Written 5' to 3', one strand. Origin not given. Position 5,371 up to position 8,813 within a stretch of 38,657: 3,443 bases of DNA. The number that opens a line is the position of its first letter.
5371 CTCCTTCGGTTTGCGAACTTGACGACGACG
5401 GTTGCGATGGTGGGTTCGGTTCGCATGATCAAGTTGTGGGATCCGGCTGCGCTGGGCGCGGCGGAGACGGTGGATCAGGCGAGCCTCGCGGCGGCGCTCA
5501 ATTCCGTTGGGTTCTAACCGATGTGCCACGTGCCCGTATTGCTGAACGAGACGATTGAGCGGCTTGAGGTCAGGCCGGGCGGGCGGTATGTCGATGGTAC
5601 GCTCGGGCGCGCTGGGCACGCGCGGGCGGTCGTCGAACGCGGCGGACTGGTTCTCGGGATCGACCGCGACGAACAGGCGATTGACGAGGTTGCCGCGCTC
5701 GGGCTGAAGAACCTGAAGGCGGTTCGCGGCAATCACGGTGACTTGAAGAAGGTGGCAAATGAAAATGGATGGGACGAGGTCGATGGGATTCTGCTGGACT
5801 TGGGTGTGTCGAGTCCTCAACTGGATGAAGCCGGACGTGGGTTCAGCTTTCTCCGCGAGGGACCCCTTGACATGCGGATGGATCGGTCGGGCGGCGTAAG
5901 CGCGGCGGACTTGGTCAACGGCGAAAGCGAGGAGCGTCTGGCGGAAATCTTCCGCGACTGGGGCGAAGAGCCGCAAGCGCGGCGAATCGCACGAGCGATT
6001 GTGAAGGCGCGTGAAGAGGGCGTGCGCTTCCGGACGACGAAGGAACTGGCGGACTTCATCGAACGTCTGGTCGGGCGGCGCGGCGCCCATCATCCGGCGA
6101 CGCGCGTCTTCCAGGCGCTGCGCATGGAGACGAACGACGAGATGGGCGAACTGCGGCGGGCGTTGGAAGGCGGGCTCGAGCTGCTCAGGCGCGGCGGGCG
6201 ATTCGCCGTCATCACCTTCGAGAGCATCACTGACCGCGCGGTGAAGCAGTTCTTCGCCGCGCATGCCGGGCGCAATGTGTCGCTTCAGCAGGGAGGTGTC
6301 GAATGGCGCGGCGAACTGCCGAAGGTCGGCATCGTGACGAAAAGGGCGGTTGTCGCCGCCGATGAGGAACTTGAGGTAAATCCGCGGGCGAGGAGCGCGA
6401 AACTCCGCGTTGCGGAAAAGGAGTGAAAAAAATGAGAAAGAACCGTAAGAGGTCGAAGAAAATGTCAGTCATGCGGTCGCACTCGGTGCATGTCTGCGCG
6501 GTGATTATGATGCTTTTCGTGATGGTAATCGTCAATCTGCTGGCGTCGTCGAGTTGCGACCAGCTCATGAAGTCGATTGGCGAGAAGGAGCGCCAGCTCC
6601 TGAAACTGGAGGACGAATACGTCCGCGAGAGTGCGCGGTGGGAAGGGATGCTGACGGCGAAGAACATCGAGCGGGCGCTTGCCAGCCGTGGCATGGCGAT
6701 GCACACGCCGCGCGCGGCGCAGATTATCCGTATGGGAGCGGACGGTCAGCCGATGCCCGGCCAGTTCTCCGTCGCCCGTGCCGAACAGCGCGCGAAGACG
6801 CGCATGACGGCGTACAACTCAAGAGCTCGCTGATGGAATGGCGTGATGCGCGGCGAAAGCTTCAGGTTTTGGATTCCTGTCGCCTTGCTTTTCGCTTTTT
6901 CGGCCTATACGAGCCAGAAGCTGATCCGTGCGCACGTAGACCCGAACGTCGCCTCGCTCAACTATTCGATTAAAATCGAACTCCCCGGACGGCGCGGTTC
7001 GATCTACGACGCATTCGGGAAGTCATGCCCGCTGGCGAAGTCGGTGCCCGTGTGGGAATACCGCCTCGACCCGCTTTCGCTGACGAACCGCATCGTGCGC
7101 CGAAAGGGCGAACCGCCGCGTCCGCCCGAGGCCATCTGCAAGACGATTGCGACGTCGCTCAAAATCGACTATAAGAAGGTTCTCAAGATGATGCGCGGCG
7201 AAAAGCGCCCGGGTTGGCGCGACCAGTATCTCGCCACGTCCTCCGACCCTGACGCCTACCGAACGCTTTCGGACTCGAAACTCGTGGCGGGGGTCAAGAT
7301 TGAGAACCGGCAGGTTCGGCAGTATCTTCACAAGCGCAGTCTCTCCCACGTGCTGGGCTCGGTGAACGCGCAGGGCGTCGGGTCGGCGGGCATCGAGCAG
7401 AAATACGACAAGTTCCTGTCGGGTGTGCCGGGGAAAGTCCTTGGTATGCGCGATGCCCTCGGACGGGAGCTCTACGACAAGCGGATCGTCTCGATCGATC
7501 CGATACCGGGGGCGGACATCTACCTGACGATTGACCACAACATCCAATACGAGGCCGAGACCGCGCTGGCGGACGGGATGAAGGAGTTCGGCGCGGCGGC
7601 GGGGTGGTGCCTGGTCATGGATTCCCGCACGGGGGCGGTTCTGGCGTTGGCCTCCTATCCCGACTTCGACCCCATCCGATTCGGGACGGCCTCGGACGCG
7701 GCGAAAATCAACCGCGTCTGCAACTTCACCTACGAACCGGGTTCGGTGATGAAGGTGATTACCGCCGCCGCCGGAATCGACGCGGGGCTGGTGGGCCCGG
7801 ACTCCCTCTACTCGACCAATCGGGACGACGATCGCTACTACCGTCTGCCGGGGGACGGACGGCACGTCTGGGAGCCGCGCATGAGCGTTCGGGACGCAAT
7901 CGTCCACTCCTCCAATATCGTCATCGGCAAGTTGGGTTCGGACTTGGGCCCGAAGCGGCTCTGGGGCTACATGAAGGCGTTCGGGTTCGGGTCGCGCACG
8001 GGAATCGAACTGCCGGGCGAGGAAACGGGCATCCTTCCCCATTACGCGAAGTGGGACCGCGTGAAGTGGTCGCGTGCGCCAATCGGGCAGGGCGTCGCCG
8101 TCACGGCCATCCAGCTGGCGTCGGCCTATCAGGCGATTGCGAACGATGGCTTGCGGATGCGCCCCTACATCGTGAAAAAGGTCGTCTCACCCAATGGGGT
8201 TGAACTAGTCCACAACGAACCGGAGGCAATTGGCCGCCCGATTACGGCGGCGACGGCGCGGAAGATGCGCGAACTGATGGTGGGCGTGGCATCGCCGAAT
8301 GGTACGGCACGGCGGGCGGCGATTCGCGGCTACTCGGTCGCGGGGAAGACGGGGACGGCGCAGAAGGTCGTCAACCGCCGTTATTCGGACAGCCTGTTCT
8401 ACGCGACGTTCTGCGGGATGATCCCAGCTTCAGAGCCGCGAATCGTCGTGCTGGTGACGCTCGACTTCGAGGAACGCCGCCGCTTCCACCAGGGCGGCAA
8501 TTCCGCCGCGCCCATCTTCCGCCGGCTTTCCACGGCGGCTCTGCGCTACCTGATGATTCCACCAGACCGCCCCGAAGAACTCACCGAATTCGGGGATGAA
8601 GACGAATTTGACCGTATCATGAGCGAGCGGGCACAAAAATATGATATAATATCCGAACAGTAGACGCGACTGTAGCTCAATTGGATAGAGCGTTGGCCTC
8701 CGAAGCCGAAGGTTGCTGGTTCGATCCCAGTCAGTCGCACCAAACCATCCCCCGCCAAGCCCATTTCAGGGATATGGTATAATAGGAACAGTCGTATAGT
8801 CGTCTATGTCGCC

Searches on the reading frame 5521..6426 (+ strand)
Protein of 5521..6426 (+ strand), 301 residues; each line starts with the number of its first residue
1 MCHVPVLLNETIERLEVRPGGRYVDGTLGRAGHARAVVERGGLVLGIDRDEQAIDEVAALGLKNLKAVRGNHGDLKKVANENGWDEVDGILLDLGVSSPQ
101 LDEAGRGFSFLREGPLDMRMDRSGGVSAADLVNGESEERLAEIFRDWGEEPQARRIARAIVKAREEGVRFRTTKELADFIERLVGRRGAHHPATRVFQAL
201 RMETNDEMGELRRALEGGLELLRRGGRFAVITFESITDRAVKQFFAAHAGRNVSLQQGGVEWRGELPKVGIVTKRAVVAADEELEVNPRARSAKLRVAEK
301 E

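Call 51: search_protein_families(library=pfam, proteins=[window:5521-6426:+], max_evalue=0.00001)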
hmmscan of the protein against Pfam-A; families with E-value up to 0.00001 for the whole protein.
window:5521-6426:+ (301 aa): 1 family
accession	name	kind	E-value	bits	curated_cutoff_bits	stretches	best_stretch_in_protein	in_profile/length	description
PF01795.25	Methyltransf_5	-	3.3e-91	306.4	27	1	2-300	3-308/309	MraW methylase family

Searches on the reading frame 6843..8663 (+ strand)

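Call 51: search_protein_families(library=pfam, proteins=[window:6843-8663:+], max_evalue=0.00001)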
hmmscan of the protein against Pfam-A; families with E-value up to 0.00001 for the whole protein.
window:6843-8663:+ (606 aa): 2 families
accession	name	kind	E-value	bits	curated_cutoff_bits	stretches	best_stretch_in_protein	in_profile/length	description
PF00905.27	Transpeptidase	-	2.6e-69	234.1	22.1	1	255-562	2-297/299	Penicillin binding protein transpeptidase domain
PF03717.20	PBP_dimer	-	2.4e-16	61.1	24.4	1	48-210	3-176/180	Penicillin-binding Protein dimerisation domain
